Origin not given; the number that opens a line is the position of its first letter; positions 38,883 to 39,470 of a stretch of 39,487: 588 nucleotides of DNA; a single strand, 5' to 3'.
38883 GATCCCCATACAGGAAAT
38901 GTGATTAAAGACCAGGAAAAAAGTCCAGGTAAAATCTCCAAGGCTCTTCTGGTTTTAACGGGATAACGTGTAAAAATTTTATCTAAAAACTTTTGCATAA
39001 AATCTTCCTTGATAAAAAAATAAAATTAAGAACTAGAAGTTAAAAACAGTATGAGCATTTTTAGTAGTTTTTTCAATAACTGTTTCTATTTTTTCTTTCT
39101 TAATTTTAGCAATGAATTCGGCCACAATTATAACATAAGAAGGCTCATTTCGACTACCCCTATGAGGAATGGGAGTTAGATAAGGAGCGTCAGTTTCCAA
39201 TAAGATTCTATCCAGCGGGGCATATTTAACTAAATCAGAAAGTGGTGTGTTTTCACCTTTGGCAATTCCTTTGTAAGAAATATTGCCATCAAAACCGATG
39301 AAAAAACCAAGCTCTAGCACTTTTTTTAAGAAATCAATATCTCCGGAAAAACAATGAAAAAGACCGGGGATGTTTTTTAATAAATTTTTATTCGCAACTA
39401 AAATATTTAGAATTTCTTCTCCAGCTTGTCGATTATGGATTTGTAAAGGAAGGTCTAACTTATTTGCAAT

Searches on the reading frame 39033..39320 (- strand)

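Call 22: search_protein_families(library=pfam, proteins=[window:39033-39320:-], max_evalue=0.001)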
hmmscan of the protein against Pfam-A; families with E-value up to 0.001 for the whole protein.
window:39033-39320:- (95 aa): 1 family
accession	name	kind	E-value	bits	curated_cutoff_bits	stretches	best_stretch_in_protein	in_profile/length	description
PF01026.27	TatD_DNase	-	5.5e-24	85.4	27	1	2-94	166-253/253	TatD related DNase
